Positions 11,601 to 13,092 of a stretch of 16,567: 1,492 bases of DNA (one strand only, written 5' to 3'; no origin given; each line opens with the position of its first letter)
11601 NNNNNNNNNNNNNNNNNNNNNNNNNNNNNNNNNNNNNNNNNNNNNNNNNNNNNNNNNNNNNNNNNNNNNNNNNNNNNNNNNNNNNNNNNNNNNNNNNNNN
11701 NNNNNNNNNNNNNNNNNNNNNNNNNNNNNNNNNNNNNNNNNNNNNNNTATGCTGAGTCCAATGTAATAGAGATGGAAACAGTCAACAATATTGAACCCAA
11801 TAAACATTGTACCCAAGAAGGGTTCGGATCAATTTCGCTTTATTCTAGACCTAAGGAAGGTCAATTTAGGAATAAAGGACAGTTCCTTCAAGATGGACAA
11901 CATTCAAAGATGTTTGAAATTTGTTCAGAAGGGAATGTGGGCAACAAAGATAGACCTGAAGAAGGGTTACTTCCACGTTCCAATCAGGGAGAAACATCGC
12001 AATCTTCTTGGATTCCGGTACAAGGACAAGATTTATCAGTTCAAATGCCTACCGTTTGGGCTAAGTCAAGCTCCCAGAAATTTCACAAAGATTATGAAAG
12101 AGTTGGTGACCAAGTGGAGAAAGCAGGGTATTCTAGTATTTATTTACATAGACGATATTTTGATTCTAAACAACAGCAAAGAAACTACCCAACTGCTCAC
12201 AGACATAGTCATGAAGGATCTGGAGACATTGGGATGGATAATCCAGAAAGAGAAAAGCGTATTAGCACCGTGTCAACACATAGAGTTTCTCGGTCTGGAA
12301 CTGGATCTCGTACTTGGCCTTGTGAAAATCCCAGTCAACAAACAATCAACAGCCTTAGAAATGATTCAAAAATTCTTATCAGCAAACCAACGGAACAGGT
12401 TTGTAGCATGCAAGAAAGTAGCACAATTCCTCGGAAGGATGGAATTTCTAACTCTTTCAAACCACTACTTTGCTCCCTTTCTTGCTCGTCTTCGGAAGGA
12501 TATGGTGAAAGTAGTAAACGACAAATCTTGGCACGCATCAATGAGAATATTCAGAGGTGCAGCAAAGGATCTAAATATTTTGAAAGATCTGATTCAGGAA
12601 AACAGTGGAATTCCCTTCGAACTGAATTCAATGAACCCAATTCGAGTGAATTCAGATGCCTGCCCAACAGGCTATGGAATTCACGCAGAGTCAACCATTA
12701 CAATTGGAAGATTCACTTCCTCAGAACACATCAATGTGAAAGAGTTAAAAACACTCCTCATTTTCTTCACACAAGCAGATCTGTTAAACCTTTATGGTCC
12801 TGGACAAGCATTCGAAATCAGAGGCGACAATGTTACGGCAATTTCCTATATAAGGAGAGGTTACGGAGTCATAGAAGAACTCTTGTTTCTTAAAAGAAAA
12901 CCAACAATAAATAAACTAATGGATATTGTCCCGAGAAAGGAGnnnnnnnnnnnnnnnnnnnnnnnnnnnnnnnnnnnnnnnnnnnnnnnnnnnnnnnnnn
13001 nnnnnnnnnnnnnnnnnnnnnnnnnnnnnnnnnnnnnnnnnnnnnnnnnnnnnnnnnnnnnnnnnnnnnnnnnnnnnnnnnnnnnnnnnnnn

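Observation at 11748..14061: Tyrosine-recombinase retroelement cluster with the recombinase on the opposite strand from RT-RNase H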

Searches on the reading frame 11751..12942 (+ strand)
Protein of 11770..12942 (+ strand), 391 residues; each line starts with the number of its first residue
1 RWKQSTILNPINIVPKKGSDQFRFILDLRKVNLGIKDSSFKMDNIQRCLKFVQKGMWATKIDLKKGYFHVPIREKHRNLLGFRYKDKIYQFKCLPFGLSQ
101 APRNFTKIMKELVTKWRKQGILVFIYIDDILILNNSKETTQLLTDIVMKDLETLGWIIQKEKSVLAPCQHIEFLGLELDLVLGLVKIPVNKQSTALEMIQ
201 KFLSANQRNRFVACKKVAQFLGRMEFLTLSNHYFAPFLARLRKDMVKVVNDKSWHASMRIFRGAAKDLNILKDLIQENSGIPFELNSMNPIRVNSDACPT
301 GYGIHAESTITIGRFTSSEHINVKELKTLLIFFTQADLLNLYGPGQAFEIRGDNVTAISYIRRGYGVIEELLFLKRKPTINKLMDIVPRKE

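Call 7: search_protein_families(library=pfam, proteins=[window:11770-12942:+, window:11751-12890:+], max_evalue=1)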
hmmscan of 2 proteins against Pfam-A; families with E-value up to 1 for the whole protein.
window:11770-12942:+ (391 aa): 1 family
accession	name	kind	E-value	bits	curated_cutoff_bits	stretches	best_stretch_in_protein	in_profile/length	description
PF00078.32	RVT_1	-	9.4e-25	88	29.6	1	14-178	1-205/205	Reverse transcriptase (RNA-dependent DNA polymerase)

window:11751-12890:+ (380 aa): 0 families
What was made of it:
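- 11785..12897 (+): Copy A: pol fragment of a DIRS1-like retrotransposon, equal to residues 97-464 of the 635-aa reference pol. It holds the full RT (YIDD at 12145-12156) and an RNase H cut before the fourth catalytic Asp. The ORF as listed runs 11791-12945. Pfam RVT_1 at 88 bits (call 7).
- On DIRS order / DIRS1-like superfamily: RVT_1 at 88 bits (call 7).
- Checked: The + strand ORF 11791-12945 (384 aa, YIDD at 12145-12156) matches Pfam RVT_1 at 88 bits, E 9e-25 (call 7).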

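Call 8: find_homologous_proteins(query=window:11770-12942:+, max_evalue=0.00001)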
Query window:11770-12942:+ (391 aa): 84 proteins with E <= 0.00001 among 3214 candidates.
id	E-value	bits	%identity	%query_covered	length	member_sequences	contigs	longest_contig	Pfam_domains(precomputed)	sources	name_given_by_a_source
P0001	4.4e-132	459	56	95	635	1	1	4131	PF00078.33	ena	-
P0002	1.3e-124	435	55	95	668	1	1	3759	PF00078.33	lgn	-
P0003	2.1e-122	427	53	96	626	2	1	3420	PF00078.33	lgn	-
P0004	1.7e-117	411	52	95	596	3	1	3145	PF00078.33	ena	-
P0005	6.9e-100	353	91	44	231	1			PF00078.33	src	-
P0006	7.2e-85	304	50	76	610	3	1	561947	PF00078.33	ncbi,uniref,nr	ncbi:hypothetical protein FDP41_013244 [Naegleria fowleri]|uniref:Reverse transcriptase domain-conta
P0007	4.1e-56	209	68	34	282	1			PF00078.33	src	-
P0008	1.8e-41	161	32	93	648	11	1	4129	PF00078.33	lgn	-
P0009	8.1e-41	159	41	58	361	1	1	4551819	PF00078.33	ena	-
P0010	6.9e-40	156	32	92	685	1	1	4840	PF00078.33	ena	-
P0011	1.3e-39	155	32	92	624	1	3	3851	PF12237.14,PF00078.33,PF05869.17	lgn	-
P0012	1.0e-38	152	33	91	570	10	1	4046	PF00078.33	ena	-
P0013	3.1e-38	150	30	93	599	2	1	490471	PF00078.33,PF05869.17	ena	-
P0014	3.6e-38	150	32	90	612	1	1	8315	PF00078.33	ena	-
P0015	5.4e-38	149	31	91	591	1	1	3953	PF00078.33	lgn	-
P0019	3.0e-35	140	32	93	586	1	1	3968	PF00078.33,PF05869.17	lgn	-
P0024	1.3e-34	138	30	93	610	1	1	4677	PF00078.33,PF05869.17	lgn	-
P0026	1.8e-34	138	31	90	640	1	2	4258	PF00078.33,PF05869.17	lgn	-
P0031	9.6e-34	135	31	90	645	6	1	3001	PF00078.33,PF05869.17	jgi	jgi:hypothetical protein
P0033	1.7e-33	135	31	88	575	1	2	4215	PF00078.33,PF05869.17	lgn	-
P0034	3.3e-33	134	30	88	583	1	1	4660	PF00078.33,PF05869.17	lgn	-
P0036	2.3e-32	131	30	93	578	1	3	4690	PF00078.33,PF05869.17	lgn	-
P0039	5.4e-32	130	31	92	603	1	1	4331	PF00078.33,PF17917.8,PF05869.17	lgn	-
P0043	4.1e-31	127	30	90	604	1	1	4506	PF00078.33,PF05869.17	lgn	-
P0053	1.1e-29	122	30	91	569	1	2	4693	PF00078.33,PF05869.17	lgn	-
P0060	2.1e-27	115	32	79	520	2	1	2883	PF00078.33,PF05869.17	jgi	-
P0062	3.9e-27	114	30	84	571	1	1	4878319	PF00078.33,PF05869.17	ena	-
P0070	2.2e-21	95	31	77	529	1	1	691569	PF00078.33,PF05869.17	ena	-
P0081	2.4e-7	49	25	68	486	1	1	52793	PF00078.33,PF05869.17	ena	-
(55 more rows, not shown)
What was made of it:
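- On DIRS order / DIRS1-like superfamily: Many relatives carry a precomputed PF05869 hit (call 8).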

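Call 9: find_encoding_contigs(protein=P0006, flank=8000, max_places=6)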
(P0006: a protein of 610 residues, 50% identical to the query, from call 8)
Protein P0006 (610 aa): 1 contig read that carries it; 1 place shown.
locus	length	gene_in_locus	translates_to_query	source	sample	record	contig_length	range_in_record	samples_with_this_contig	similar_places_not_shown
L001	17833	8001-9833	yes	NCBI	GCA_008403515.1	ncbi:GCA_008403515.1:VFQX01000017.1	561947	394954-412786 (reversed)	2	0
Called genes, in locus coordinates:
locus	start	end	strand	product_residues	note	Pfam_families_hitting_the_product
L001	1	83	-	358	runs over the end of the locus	-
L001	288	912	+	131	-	-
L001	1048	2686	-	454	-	PF16212:PhoLip_ATPase_C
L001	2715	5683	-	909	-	PF16209:PhoLip_ATPase_N, PF00122:E1-E2_ATPase (weak), PF13246:Cation_ATPase (faint)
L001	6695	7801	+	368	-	-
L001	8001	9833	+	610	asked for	PF00078:RVT_1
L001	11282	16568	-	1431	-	-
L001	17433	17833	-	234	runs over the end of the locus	-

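Call 10: find_encoding_contigs(protein=P0001, flank=8000, max_places=4)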
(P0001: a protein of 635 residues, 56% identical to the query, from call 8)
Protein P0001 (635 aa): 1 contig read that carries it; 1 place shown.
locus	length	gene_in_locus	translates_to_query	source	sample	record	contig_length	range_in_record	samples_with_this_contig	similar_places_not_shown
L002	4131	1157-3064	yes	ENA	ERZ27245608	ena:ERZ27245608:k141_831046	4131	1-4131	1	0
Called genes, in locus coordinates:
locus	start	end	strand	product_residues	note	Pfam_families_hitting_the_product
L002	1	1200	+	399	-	?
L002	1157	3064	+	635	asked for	PF00078:RVT_1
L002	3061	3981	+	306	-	PF00589:Phage_integrase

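Call 23: find_encoding_contigs(protein=P0002, flank=8000, max_places=3)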
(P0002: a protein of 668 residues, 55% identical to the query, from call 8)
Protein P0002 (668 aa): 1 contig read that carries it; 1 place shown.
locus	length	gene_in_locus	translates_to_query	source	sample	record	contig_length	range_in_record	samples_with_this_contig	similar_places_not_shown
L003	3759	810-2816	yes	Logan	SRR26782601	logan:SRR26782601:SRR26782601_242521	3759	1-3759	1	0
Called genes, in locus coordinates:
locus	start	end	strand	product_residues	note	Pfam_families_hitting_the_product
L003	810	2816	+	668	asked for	PF00078:RVT_1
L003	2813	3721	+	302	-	PF00589:Phage_integrase (weak)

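Call 24: find_encoding_contigs(protein=P0003, flank=8000, max_places=3)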
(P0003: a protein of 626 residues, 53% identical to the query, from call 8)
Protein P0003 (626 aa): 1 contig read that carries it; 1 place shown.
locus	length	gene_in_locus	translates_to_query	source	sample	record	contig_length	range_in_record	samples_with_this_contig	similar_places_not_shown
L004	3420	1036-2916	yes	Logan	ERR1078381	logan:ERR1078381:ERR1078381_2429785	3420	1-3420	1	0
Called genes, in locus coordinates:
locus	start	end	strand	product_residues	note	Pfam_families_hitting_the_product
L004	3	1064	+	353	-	?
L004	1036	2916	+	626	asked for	PF00078:RVT_1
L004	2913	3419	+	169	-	?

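Call 25: find_encoding_contigs(protein=P0004, flank=8000, max_places=3)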
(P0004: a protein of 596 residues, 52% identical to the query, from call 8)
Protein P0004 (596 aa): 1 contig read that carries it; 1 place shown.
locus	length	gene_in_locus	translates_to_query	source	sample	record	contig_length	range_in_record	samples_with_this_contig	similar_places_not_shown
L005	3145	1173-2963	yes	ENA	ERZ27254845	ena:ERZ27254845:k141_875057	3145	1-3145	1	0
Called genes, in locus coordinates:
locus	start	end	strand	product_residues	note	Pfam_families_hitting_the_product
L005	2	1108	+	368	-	?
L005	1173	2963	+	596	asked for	PF00078:RVT_1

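Call 46: search_protein_families(library=pfam, proteins=[L002:3061-3978:+, L002:1157-3061:+, L002:112-1197:+], max_evalue=0.1)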
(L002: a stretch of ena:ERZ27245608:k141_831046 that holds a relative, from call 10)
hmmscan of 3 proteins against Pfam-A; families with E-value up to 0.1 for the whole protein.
L002:3061-3978:+ (306 aa): 1 family
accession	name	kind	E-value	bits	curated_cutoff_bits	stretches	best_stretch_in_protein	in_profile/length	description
PF00589.27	Phage_integrase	-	4.7e-10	39.9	27.1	1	141-286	36-168/172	Phage integrase family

L002:1157-3061:+ (635 aa): 2 families
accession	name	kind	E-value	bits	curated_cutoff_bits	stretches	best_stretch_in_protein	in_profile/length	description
PF00078.32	RVT_1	-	1.9e-19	70.6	29.6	1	132-268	53-204/205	Reverse transcriptase (RNA-dependent DNA polymerase)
PF05869.16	Dam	-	4.6e-05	23.6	28.1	1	500-589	12-104/169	DNA N-6-adenine-methyltransferase (Dam)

L002:112-1197:+ (362 aa): 0 families

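Call 47: find_related_loci(query=window:11785-12897:+, collection=metagenome_contigs, flank=5000)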
Query window:11785-12897:+ (371 aa) in metagenome_contigs; peptide patterns used: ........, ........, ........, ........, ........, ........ (x = any residue, [..] = any of these).
111 stretches matched a pattern; 3 encode a relative of the query (tblastn E <= 1e-3); 3 distinct loci.
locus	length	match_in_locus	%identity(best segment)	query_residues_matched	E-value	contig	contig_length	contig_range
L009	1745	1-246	61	290-371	1e-28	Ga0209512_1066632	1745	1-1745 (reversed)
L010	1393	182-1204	23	11-324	1e-16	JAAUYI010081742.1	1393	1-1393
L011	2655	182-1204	23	11-324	6e-16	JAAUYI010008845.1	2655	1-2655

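Call 50: search_solved_structures(query=window:11785-12897:+, max_evalue=0.01, show_alignments=1)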
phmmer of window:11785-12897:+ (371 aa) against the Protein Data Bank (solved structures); distinct sequences matched with E-value up to 0.01: 202 (the best 60 are shown).
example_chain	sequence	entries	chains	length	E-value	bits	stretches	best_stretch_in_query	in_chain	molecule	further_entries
4ol8_A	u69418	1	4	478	1.7e-17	67.1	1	4-214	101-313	Reverse transcriptase/ribonuclease H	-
7q5b_A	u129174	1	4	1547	1.3e-16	64.2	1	4-213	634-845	Transposon Ty3-G Gag-Pol polyprotein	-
8r0s_A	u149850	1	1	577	2.6e-15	59.9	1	12-245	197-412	Enzymatic polyprotein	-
7kse_A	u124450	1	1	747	1.1e-09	41.4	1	4-173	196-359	Peptidase A9/Reverse transcriptase/RNase H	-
7ksf_A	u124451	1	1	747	2.8e-09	40.1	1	4-173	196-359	Protease/Reverse transcriptase/ribonuclease H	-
1d1u_A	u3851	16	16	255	1.7e-08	37.5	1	5-171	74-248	PROTEIN (REVERSE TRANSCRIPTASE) | Reverse Transcriptase | Reverse transcriptase domain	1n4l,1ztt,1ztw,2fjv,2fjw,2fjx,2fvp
1i6j_A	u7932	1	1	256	1.7e-08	37.5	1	5-171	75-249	REVERSE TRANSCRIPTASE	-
7uyn_A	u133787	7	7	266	1.7e-08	37.5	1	5-171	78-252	reverse transcriptase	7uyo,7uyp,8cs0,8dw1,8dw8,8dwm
1d0e_A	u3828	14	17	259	1.7e-08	37.4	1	5-171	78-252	REVERSE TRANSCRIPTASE | Gag-Pol polyprotein | reverse transcriptase catalytic fragment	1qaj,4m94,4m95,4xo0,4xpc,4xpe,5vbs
1mml_A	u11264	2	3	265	2.1e-08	37.2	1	5-171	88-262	MMLV REVERSE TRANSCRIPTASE | REVERSE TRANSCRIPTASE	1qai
4hkq_A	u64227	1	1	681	2.9e-08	36.7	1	5-171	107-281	Reverse transcriptase/ribonuclease H p80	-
8wus_E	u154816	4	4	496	5.5e-08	35.8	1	5-171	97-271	Gag-Pol polyprotein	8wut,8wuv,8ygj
1nnd_A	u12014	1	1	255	1.1e-07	34.8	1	5-171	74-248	Reverse Transcriptase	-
5dmq_A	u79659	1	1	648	1.3e-07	34.6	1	5-171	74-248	Reverse transcriptase/ribonuclease H p80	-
4mh8_A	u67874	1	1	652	1.3e-07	34.6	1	5-171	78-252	Reverse transcriptase/ribonuclease H p80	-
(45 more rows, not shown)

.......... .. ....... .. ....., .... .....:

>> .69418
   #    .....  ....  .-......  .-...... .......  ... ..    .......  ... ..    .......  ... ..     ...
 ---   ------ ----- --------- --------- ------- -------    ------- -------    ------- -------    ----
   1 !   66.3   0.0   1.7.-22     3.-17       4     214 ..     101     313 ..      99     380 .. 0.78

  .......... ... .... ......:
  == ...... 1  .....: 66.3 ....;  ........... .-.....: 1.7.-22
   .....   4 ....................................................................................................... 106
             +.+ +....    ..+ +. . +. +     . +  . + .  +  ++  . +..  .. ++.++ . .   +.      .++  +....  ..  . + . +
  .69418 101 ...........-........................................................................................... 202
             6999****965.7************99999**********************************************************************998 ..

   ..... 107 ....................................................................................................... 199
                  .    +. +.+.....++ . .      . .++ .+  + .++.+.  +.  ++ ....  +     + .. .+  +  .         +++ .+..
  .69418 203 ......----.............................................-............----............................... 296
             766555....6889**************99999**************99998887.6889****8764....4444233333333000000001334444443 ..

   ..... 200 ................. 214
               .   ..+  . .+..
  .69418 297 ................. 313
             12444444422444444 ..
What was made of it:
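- On DIRS order / DIRS1-like superfamily: The best PDB matches are Ty3 RT 4ol8 and 7q5b (call 50).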

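Call 51: search_solved_structures(query=L002:2260-3061:+, max_evalue=1, show_alignments=2)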
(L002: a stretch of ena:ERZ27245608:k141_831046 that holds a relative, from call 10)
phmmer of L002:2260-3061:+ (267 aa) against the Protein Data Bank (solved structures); distinct sequences matched with E-value up to 1: 0.
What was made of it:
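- Tried and rejected: A single-sequence PDB search found nothing (call 51).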

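Call 53: search_solved_structures(query=A1, max_evalue=0.001, show_alignments=1)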
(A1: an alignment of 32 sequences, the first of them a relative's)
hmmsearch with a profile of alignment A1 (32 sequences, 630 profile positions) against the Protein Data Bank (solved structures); distinct sequences matched with E-value up to 0.001: 213 (the best 60 are shown).
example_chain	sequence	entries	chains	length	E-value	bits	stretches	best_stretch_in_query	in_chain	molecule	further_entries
8r0s_A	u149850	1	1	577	4.6e-49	170.4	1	37-478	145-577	Enzymatic polyprotein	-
4ol8_A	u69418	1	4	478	3.1e-42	147.9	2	44-254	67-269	Reverse transcriptase/ribonuclease H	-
7q5b_A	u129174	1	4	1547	3.7e-42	147.6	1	44-477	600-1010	Transposon Ty3-G Gag-Pol polyprotein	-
7kse_A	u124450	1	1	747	2.3e-28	102.1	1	43-251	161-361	Peptidase A9/Reverse transcriptase/RNase H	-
7ksf_A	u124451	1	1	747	7.4e-28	100.4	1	43-251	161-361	Protease/Reverse transcriptase/ribonuclease H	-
7uyn_A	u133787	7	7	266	1.3e-27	99.5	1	34-250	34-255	reverse transcriptase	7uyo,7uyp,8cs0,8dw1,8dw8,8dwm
1i6j_A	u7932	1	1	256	1.3e-27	99.5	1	35-250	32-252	REVERSE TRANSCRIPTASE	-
1d0e_A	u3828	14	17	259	1.4e-27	99.5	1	34-250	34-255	REVERSE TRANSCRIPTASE | Gag-Pol polyprotein | reverse transcriptase catalytic fragment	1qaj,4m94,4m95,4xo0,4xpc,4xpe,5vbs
1d1u_A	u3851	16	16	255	1.4e-27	99.4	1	36-250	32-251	PROTEIN (REVERSE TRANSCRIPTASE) | Reverse Transcriptase | Reverse transcriptase domain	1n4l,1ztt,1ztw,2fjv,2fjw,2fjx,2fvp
1mml_A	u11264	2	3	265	2.2e-27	98.8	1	34-249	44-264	MMLV REVERSE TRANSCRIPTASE | REVERSE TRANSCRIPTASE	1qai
4hkq_A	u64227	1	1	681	2.5e-27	98.7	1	36-251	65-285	Reverse transcriptase/ribonuclease H p80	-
8wus_E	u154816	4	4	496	3e-27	98.4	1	35-251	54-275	Gag-Pol polyprotein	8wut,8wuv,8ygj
1nnd_A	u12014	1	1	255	6.9e-27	97.2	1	36-250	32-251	Reverse Transcriptase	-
4mh8_A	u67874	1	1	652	8.2e-27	96.9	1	37-251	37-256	Reverse transcriptase/ribonuclease H p80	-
5dmq_A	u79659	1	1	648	8.9e-27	96.8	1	40-251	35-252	Reverse transcriptase/ribonuclease H p80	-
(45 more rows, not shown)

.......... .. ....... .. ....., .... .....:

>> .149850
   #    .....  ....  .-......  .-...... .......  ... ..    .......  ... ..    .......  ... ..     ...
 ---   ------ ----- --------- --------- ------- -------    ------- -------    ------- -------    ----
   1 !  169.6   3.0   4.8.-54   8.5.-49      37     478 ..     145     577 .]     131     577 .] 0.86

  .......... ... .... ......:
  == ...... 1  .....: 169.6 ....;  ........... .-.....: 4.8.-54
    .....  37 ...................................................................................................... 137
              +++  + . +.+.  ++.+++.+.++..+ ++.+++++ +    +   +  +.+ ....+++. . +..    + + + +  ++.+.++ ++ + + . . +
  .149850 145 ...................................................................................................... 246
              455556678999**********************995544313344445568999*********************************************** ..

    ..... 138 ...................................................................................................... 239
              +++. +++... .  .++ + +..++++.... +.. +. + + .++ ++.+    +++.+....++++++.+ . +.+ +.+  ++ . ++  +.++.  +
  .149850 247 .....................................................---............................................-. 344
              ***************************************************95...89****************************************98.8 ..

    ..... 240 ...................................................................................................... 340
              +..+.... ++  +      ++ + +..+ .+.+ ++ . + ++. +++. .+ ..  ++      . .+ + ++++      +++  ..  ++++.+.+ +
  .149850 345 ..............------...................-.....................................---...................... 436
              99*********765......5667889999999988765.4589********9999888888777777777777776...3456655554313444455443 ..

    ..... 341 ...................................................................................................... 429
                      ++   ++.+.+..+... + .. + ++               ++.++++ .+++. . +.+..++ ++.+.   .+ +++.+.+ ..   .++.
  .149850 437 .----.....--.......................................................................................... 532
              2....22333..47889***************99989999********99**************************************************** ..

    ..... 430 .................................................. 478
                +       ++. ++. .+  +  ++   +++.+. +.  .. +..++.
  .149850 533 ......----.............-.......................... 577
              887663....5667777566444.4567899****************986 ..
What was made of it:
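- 11785..12897 (+): The family profile aligns through RNase H of CaMV and Ty3 (call 53).
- On DIRS order / DIRS1-like superfamily: The family profile matches CaMV and Ty3 at E 1e-42 to 1e-49 (call 53). The profile of 32 relatives aligns through the RNase H of CaMV and Ty3 (call 53).
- Tried and rejected: The profile search was needed (call 53).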
